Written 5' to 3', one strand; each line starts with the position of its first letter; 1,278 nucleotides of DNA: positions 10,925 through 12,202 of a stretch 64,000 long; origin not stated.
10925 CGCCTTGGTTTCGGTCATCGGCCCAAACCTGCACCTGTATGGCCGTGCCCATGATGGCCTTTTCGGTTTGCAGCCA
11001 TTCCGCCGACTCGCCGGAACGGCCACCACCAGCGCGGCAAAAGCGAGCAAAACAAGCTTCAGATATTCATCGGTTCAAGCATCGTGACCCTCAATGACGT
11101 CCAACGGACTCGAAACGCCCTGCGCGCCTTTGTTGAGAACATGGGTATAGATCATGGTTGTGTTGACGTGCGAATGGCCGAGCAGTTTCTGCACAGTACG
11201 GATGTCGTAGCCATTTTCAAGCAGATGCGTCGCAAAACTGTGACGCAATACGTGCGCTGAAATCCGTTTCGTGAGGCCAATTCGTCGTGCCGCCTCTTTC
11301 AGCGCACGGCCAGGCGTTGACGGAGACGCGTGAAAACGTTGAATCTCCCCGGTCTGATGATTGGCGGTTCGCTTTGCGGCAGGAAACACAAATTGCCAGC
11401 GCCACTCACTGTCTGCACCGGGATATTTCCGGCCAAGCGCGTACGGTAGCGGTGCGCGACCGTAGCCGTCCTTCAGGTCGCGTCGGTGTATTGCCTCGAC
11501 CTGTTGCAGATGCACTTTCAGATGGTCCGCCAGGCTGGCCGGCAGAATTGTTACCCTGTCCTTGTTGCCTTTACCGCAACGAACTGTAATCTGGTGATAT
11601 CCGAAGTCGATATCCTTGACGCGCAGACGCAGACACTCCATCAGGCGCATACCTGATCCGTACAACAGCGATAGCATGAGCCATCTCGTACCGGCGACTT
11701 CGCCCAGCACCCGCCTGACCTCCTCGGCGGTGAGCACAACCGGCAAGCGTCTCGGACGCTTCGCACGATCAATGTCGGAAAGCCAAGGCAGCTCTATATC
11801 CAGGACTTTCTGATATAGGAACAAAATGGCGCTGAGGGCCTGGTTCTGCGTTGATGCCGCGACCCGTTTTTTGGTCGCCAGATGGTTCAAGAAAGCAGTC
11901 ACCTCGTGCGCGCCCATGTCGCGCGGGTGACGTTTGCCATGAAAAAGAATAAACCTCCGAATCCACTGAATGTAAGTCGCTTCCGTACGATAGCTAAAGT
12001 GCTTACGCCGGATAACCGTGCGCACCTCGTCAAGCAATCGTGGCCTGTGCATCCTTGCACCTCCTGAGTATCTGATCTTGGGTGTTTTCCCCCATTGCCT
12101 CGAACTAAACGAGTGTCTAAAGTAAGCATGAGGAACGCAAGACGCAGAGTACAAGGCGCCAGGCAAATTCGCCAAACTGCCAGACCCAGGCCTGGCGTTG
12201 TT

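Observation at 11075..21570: Chromosomal integron: intI, attI-like core and an array of 13 cassettes bounded by 12 attC-type sites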

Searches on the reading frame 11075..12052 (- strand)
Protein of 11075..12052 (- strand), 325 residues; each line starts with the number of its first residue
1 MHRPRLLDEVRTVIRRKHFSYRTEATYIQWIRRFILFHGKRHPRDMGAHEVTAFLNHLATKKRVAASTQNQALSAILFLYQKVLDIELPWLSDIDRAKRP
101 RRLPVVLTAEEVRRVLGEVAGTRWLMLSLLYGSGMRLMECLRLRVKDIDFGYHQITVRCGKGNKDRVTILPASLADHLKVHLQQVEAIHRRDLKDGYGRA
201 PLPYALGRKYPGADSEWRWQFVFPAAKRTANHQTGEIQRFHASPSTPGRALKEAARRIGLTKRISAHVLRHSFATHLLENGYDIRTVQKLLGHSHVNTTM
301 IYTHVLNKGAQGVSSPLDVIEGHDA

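Call 5: search_protein_families(library=ncbifam, proteins=[window:11075-12052:-], max_evalue=0.001)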
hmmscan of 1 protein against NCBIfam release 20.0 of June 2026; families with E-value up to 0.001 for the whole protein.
window:11075-12052:- (325 aa): 13 families
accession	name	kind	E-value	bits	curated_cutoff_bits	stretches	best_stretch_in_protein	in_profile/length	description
TIGR02249.1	integrase_gron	subfamily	1.3e-137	458.4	265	1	6-319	1-314/315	integron integrase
NF011946.0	PRK15417.1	equivalog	3.7e-101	338.7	435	1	5-320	15-330/337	integron integrase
NF040815.2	recomb_XerA_Arch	equivalog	3.5e-51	174.3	220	2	16-184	9-174/263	site-specific tyrosine recombinase/integron integrase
TIGR02225.1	recomb_XerD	equivalog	4.3e-45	154.3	329.6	2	249-308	218-277/290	site-specific tyrosine recombinase XerD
TIGR02224.1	recomb_XerC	equivalog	1.5e-43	149.3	335.15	2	249-307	221-279/295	tyrosine recombinase XerC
NF001399.0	PRK00283.1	subfamily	1.6e-43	149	279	1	25-308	28-286/300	tyrosine recombinase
NF002331.0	PRK01287.1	subfamily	6.7e-31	107.6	371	2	251-306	257-313/365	site-specific tyrosine recombinase XerC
NF003462.0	PRK05084.1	equivalog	4.1e-18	65.2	267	2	262-310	301-349/360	tyrosine recombinase XerS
NF007371.0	PRK09871.1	subfamily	2.5e-09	37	222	1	249-304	118-173/198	tyrosine-type DNA invertase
NF007370.0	PRK09870.1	subfamily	1.6e-08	34.4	221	1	253-304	127-178/200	tyrosine-type DNA invertase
NF002685.0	PRK02436.1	equivalog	8.3e-07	29.1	178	1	8-190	3-179/245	site-specific tyrosine recombinase XerD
NF040693.1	recomb_GmtY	equivalog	4e-05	23.1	340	1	249-305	372-432/441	gamma-mobile-trio recombinase GmtY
NF041502.1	integrase_1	equivalog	0.00014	20.7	350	1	251-311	306-366/484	site-specific integrase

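Call 6: search_protein_families(library=pfam, proteins=[window:11075-12052:-], max_evalue=0.001)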
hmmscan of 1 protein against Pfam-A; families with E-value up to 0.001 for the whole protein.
window:11075-12052:- (325 aa): 2 families
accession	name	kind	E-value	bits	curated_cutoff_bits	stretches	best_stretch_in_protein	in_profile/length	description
PF00589.27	Phage_integrase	-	4.8e-35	121.3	27.1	1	107-306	3-169/172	Phage integrase family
PF13495.12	Phage_int_SAM_4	-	1.3e-30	106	27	1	6-89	1-84/85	Phage integrase, N-terminal SAM-like domain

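Call 7: search_solved_structures(query=window:11075-12052:-, show_alignments=1)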
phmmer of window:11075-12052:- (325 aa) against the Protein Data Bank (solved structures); distinct sequences matched with E-value up to 0.001: 15.
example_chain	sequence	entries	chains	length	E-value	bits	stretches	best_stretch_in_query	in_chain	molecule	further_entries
2a3v_A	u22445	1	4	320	7.9e-83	281.5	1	7-318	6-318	site-specific recombinase IntI4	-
4a8e_A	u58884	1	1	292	2e-35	125.7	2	13-183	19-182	PROBABLE TYROSINE RECOMBINASE XERC-LIKE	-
5hxy_A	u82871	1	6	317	2.2e-35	125.6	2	26-174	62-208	Tyrosine recombinase XerA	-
1a0p_A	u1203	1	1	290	1e-19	74.1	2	257-307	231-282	SITE-SPECIFIC RECOMBINASE XERD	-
5dcf_A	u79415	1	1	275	2.3e-18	69.7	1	257-308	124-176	Tyrosine recombinase XerD,DNA translocase FtsK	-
9i5v_14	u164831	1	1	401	1.2e-13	54.2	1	259-306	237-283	Ribosome-associated translation inhibitor RaiA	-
5vfz_A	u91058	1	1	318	8.2e-13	51.4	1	240-313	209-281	Gp33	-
5jjv_A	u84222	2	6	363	2.1e-12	50.1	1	262-306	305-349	Tyrosine recombinase XerH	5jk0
5c6k_A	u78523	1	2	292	6.3e-12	48.5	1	263-310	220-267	Integrase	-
5dor_A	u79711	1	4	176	4e-11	45.9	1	264-311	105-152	Integrase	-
3nkh_A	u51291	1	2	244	1.1e-09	41.2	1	248-312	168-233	Integrase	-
1aih_A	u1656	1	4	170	3.3e-07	33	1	257-306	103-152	HP1 INTEGRASE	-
6en0_A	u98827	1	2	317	1.2e-05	27.9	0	257-305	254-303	Int protein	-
6emy_A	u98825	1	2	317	1.4e-05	27.6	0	257-306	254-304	Int protein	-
6emz_A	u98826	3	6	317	3.2e-05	26.5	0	257-305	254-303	Int protein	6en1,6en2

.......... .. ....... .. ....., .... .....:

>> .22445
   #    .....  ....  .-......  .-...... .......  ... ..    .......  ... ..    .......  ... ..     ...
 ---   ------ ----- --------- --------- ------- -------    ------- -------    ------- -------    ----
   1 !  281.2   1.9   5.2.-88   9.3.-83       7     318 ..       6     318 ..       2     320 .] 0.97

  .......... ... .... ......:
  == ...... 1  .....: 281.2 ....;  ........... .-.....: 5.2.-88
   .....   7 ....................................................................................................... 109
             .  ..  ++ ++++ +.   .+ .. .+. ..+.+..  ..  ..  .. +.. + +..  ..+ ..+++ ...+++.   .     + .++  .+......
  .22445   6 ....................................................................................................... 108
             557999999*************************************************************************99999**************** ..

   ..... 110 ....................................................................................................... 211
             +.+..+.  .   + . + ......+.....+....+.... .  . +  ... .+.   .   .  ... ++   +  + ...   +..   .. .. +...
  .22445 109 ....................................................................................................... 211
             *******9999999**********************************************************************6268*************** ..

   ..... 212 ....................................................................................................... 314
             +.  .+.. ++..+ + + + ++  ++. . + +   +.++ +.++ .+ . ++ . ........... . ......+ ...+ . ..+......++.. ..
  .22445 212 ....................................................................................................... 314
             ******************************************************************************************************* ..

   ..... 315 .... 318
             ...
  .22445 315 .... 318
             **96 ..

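Call 17: find_encoding_contigs(protein=window:11075-12052:-, flank=10000, max_places=10)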
Protein window:11075-12052:- (325 aa): no gene with exactly this product is on record in the collection.

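Call 18: find_related_loci(query=window:11075-12052:-, collection=genome_contigs, flank=10000)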
Query window:11075-12052:- (325 aa) in genome_contigs; peptide patterns used: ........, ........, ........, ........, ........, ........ (x = any residue, [..] = any of these).
229 stretches matched a pattern; 157 encode a relative of the query (tblastn E <= 1e-3); the best 80 are kept; 80 distinct loci.
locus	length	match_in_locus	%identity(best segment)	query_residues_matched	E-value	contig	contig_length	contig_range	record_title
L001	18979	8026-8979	62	1-318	1e-131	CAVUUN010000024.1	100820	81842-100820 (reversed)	MAG: uncultured Acidobacteriota bacterium isolate MFD03899.bin.1.231 genome assembly, contig: contig_9700, whole genome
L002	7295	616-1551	64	6-317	5e-131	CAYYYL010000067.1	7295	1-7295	MAG TPA_asm: uncultured Verrucomicrobiota bacterium isolate SRP342105_co1_51 genome assembly, contig: NODE_14391_length_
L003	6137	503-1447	63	4-318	3e-130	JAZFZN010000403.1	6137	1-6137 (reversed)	MAG: Gammaproteobacteria bacterium isolate MT6bin.26 MT6bin.26_403, whole genome shotgun sequence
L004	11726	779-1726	61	3-318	9e-128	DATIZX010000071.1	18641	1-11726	MAG TPA_asm: Verrucomicrobiia bacterium isolate SMAG_U15312 k141_5000992, whole genome shotgun sequence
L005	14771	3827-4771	63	4-318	1e-127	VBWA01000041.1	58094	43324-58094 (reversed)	MAG: Rhodocyclaceae bacterium isolate X1_MaxBin.001 scaffold_614, whole genome shotgun sequence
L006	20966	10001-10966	61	3-318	5e-126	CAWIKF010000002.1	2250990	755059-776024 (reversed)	MAG: uncultured Verrucomicrobiae bacterium isolate MFD01213.bin.1.241 genome assembly, contig: contig_620, whole genome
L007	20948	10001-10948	57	3-318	2e-123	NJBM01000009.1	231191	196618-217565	MAG: Planctomycetes bacterium B3_Pla 21, whole genome shotgun sequence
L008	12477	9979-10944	57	1-322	6e-122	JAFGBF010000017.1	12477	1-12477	MAG: Candidatus Krumholzibacteriota bacterium isolate Zod_Metabat.1015 k87_7221229, whole genome shotgun sequence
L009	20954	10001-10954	59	2-319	2e-121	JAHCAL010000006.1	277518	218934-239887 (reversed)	MAG: Pseudomonadales bacterium isolate ACE_PRO66 PRO66_6, whole genome shotgun sequence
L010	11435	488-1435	57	3-318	4e-121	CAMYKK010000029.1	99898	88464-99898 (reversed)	MAG: uncultured Gammaproteobacteria bacterium isolate FCS_M_Gamma_075 genome assembly, contig: scaffold_579, whole genom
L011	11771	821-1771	58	4-320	8e-121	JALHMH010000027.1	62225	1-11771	MAG: Lysobacterales bacterium isolate Bin_30_4_2 c_000000002540, whole genome shotgun sequence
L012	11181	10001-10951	58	2-318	2e-120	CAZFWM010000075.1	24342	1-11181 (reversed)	MAG TPA_asm: uncultured Thermodesulfobacteriota bacterium isolate SRP077602_co7_231 genome assembly, contig: NODE_10300_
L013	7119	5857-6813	57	2-320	1e-119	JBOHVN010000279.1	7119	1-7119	MAG: Candidatus Binatia bacterium isolate M3-S_metawrap_bin.190 k127_3165217, whole genome shotgun sequence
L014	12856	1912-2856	63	4-318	9e-129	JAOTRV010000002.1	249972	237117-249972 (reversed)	MAG: Sulfuritalea sp. isolate MAG2 5109_A_contig_30, whole genome shotgun sequence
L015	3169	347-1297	57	4-320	7e-122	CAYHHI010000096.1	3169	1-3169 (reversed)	MAG TPA_asm: uncultured bacterium isolate ERP119294_co4_75 genome assembly, contig: NODE_50307_length_3169_cov_8.905909,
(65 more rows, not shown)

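Call 47: find_homologous_proteins(query=window:11075-12052:-, max_evalue=1e-60)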
Query window:11075-12052:- (325 aa): 7995 proteins with E <= 1e-60 among 8000 candidates; the best 120 are listed.
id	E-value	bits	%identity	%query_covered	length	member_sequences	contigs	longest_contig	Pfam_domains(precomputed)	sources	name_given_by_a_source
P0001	2.1e-217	738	100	100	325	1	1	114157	PF13495.13,PF00589.28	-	-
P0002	1.8e-159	548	76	98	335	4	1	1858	PF13495.13,PF00589.28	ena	-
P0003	1.1e-151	523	70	98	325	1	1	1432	PF13495.13,PF00589.28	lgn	-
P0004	2.3e-144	498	68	98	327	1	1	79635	PF13495.13,PF00589.28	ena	-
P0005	3.1e-142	492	67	98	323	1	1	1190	PF13495.13,PF00589.28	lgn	-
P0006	5.3e-139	481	69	96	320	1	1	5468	PF13495.13,PF00589.28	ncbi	-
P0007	2.6e-135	469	66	97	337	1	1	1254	PF13495.13,PF00589.28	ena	-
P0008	3.3e-135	468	57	98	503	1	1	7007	PF13495.13,PF00589.28,PF02899.24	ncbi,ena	-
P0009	6.3e-135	468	66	98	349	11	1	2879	PF13495.13,PF00589.28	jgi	jgi:integron integrase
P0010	1.3e-134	466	65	98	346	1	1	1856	PF13495.13,PF00589.28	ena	-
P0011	1.8e-134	466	65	97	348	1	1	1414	PF13495.13,PF00589.28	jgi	jgi:integron integrase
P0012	1.9e-134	466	66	98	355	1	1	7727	PF13495.13,PF00589.28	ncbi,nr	ncbi:MAG: integron integrase [Betaproteobacteria bacterium]|nr:integron integrase [Betaproteobacteri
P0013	4.2e-134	465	63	99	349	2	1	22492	PF13495.13,PF00589.28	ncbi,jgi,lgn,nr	ncbi:MAG: integron integrase [Betaproteobacteria bacterium]|nr:integron integrase [Betaproteobacteri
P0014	4.9e-134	465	66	98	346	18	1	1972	PF13495.13,PF00589.28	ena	-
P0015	2.5e-133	462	63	98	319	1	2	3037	PF13495.13,PF00589.28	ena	-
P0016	3.1e-133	462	64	99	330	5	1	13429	PF13495.13,PF00589.28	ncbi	ncbi:MAG: integron integrase [Pseudomonadota bacterium]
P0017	3.3e-133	462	64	98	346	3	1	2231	PF13495.13,PF00589.28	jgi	jgi:integron integrase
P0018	4.4e-133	461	65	97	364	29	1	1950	PF13495.13,PF00589.28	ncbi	-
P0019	4.4e-133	461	64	98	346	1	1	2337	PF13495.13,PF00589.28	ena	-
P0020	6.8e-133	461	64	98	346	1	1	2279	PF13495.13,PF00589.28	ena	-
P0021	1.5e-132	460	64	98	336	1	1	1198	PF13495.13,PF00589.28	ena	-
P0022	1.5e-132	460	64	98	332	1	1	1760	PF13495.13,PF00589.28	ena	-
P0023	2.1e-132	459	64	98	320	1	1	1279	PF13495.13,PF00589.28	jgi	jgi:integron integrase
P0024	2.7e-132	459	64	98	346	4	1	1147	PF13495.13,PF00589.28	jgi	-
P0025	3.2e-132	459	62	98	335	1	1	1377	PF13495.13,PF00589.28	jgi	-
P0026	4.0e-132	458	64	98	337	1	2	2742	PF13495.13,PF00589.28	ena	-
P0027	4.1e-132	458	63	98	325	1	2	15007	PF13495.13,PF00589.28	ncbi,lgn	-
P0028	5.2e-132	458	65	97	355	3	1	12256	PF13495.13,PF00589.28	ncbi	-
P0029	5.8e-132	458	64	98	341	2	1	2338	PF13495.13,PF00589.28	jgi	jgi:integron integrase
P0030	5.9e-132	458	64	98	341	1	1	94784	PF13495.13,PF00589.28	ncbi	-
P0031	6.1e-132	458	63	97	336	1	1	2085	PF13495.13,PF00589.28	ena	-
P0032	6.2e-132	458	63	96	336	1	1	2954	PF13495.13,PF00589.28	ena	-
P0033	6.2e-132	458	64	97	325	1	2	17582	PF13495.13,PF00589.28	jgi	jgi:integron integrase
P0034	6.6e-132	458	64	98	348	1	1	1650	PF13495.13,PF00589.28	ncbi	-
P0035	6.6e-132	458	63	98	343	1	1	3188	PF13495.13,PF00589.28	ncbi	-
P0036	9.7e-132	457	64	97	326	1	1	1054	PF13495.13,PF00589.28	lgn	-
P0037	1.2e-131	457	65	97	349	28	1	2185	PF13495.13,PF00589.28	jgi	-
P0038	1.3e-131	457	63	97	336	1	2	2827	PF13495.13,PF00589.28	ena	-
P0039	1.5e-131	456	63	98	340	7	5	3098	PF13495.13,PF00589.28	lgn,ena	-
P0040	1.6e-131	456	64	97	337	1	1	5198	PF13495.13,PF00589.28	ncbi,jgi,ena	-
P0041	1.7e-131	456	65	97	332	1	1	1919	PF13495.13,PF00589.28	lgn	-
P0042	1.9e-131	456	63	98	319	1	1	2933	PF13495.13,PF00589.28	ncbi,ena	-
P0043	2.0e-131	456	63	98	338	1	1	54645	PF13495.13,PF00589.28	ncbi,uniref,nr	ncbi:MAG: integron integrase [Candidatus Accumulibacter sp.]|uniref:integron integrase n=1 Tax=Accum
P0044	2.0e-131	456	63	99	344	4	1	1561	PF13495.13,PF00589.28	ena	-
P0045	2.1e-131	456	64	96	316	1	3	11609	PF13495.13,PF00589.28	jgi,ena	jgi:integron integrase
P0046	2.2e-131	456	62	98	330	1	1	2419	PF13495.13,PF00589.28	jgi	jgi:integron integrase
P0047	2.3e-131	456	63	97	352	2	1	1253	PF13495.13,PF00589.28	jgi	jgi:integron integrase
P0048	3.0e-131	455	63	97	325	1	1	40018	PF13495.13,PF00589.28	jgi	jgi:integron integrase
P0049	3.6e-131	455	63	98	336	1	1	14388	PF13495.13,PF00589.28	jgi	jgi:integron integrase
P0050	3.7e-131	455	63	98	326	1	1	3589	PF13495.13,PF00589.28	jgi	jgi:integron integrase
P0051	4.0e-131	455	65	98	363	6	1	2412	PF13495.13,PF00589.28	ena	-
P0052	6.0e-131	454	64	97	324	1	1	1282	PF13495.13,PF00589.28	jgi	jgi:integron integrase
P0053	6.6e-131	454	63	98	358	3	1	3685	PF13495.13,PF00589.28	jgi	-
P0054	7.0e-131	454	64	98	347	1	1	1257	PF13495.13,PF00589.28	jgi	-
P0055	9.4e-131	454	64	98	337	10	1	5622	PF13495.13,PF00589.28,PF02899.24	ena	-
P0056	9.8e-131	454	63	98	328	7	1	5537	PF13495.13,PF00589.28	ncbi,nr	ncbi:MAG: integrase [Betaproteobacteria bacterium RIFCSPLOWO2_02_FULL_65_24]|nr:MAG: integrase [Beta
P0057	1.0e-130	454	63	98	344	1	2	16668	PF13495.13,PF00589.28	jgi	jgi:integron integrase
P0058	1.1e-130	454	63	97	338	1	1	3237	PF13495.13,PF00589.28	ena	-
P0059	1.1e-130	454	63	97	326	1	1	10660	PF13495.13,PF00589.28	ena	-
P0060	1.1e-130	454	65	97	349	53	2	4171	PF13495.13,PF00589.28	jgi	jgi:integron integrase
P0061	1.1e-130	454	63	97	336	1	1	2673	PF13495.13,PF00589.28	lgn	-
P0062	1.2e-130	453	64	97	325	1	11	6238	PF13495.13,PF00589.28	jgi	jgi:integron integrase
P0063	1.3e-130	453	65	96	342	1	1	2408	PF13495.13,PF00589.28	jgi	jgi:integron integrase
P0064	1.3e-130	453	64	97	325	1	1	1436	PF13495.13,PF00589.28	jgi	jgi:integron integrase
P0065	1.3e-130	453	63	98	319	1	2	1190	PF13495.13,PF00589.28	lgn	-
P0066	1.3e-130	453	63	98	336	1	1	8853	PF13495.13,PF00589.28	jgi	jgi:integron integrase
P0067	1.4e-130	453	63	98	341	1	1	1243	PF13495.13,PF00589.28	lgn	-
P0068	1.6e-130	453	62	98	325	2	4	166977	PF13495.13,PF00589.28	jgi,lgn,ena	-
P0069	1.7e-130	453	63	98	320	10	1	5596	PF13495.13,PF00589.28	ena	-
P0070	1.8e-130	453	63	98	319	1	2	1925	PF13495.13,PF00589.28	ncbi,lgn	-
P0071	1.9e-130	453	63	98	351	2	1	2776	PF13495.13,PF00589.28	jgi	jgi:integron integrase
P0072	2.2e-130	453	62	98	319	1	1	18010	PF13495.13,PF00589.28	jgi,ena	-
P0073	2.2e-130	453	64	98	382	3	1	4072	PF13495.13,PF00589.28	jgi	-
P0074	2.2e-130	453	63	98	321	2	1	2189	PF13495.13,PF00589.28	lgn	-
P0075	2.4e-130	452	63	98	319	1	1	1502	PF13495.13,PF00589.28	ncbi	-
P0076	2.7e-130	452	63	98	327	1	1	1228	PF13495.13,PF00589.28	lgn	-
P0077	2.8e-130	452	63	97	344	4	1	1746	PF13495.13,PF00589.28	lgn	-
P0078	3.0e-130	452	63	98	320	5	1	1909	PF13495.13,PF00589.28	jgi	-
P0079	3.1e-130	452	63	98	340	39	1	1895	PF13495.13,PF00589.28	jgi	jgi:integron integrase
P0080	3.6e-130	452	63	98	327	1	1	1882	PF13495.13,PF00589.28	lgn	-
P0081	3.7e-130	452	63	98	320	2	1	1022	PF13495.13,PF00589.28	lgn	-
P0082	4.1e-130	452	63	97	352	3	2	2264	PF13495.13,PF00589.28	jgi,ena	-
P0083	4.3e-130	452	64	98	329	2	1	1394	PF13495.13,PF00589.28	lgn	-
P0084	4.5e-130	452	63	98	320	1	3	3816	PF13495.13,PF00589.28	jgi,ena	-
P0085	4.5e-130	452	61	98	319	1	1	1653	PF13495.13,PF00589.28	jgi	-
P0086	4.6e-130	452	62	98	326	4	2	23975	PF13495.13,PF00589.28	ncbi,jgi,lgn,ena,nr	ncbi:MAG TPA: integron integrase [Povalibacter sp.]|nr:integron integrase [Povalibacter sp.]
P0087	4.7e-130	451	64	97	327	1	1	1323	PF13495.13,PF00589.28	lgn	-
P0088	4.8e-130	451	63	98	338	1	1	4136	PF13495.13,PF00589.28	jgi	jgi:integron integrase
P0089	4.8e-130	451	64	97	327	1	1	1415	PF13495.13,PF00589.28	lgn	-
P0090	5.2e-130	451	62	100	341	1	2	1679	PF13495.13,PF00589.28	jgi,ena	-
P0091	5.4e-130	451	62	98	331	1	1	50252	PF13495.13,PF00589.28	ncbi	-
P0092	5.5e-130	451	62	97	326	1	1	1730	PF13495.13,PF00589.28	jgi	jgi:integron integrase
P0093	5.9e-130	451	63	98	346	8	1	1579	PF13495.13,PF00589.28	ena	-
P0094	6.6e-130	451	64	97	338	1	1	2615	PF13495.13,PF00589.28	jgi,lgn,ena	-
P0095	6.6e-130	451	63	97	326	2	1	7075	PF13495.13,PF00589.28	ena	-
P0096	6.8e-130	451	62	98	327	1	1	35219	PF13495.13,PF00589.28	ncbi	-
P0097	6.8e-130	451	64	97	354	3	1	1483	PF13495.13,PF00589.28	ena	-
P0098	7.1e-130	451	61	98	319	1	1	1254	PF13495.13,PF00589.28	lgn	-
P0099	7.3e-130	451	62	98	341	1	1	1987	PF13495.13,PF00589.28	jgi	jgi:integron integrase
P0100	7.4e-130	451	63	98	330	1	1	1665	PF13495.13,PF00589.28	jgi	jgi:integron integrase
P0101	7.5e-130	451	62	98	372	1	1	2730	PF13495.13,PF00589.28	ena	-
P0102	7.8e-130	451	63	97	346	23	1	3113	PF13495.13,PF00589.28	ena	-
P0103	8.4e-130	451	64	99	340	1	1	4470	PF13495.13,PF00589.28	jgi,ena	-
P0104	9.1e-130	451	62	98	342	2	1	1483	PF13495.13,PF00589.28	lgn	-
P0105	9.8e-130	450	62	98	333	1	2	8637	PF13495.13,PF00589.28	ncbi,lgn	-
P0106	9.9e-130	450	61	99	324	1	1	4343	PF13495.13,PF00589.28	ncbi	-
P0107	1.0e-129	450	61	98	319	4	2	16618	PF13495.13,PF00589.28,PF02899.24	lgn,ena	-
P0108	1.1e-129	450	62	98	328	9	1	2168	PF13495.13,PF00589.28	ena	-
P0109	1.1e-129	450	63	98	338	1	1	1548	PF13495.13,PF00589.28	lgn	-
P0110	1.1e-129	450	62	98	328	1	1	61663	PF13495.13,PF00589.28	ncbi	-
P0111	1.1e-129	450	61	97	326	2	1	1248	PF13495.13,PF00589.28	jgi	jgi:integron integrase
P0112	1.1e-129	450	64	98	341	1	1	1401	PF13495.13,PF00589.28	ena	-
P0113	1.2e-129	450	61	98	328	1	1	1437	PF13495.13,PF00589.28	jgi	jgi:integron integrase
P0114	1.2e-129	450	63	98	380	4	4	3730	PF13495.13,PF00589.28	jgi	jgi:integron integrase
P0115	1.2e-129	450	63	98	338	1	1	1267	PF13495.13,PF00589.28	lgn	-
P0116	1.3e-129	450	63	98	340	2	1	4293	PF13495.13,PF00589.28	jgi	-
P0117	1.3e-129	450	64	97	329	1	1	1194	PF13495.13,PF00589.28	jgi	jgi:integron integrase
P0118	1.3e-129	450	63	98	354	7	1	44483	PF13495.13,PF00589.28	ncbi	-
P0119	1.3e-129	450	62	98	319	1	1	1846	PF13495.13,PF00589.28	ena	-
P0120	1.4e-129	450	64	97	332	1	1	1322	PF13495.13,PF00589.28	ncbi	-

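Call 48: find_encoding_contigs(protein=P0004, flank=10000, max_places=3)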
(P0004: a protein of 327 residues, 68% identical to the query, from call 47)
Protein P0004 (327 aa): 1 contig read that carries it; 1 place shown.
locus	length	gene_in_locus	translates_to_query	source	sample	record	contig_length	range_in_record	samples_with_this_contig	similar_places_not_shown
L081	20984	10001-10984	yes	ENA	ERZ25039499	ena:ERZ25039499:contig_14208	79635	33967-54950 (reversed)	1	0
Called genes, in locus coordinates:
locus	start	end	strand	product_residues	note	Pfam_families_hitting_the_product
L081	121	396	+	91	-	-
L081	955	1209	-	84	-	PF14384:BrnA_antitoxin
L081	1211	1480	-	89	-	PF04365:BrnT_toxin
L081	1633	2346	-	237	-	-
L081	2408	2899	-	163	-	-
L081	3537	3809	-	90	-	PF16133:DUF4844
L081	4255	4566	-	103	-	-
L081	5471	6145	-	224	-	-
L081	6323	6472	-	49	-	-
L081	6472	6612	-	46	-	-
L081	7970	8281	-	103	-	-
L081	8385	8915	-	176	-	-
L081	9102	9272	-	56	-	-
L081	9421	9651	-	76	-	-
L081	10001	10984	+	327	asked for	PF13495:Phage_int_SAM_4, PF00589:Phage_integrase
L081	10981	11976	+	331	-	PF02424:ApbE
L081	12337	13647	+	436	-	PF07676:PD40 (faint)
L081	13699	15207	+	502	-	PF18582:HZS_alpha, PF00034:Cytochrom_C (faint)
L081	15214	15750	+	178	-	-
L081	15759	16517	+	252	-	PF06347:SH3_4 (weak), PF08239:SH3_3 (weak), PF13505:OMP_b-brl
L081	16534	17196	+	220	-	PF13505:OMP_b-brl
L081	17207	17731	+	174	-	PF00578:AhpC-TSA, PF08534:Redoxin, PF13098:Thioredoxin_2 (weak), PF00255:GSHPx (weak), PF00085:Thioredoxin, PF13905:Thioredoxin_8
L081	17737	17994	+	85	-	PF14086:DUF4266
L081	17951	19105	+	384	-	PF12094:DUF3570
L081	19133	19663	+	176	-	-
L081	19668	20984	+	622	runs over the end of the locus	-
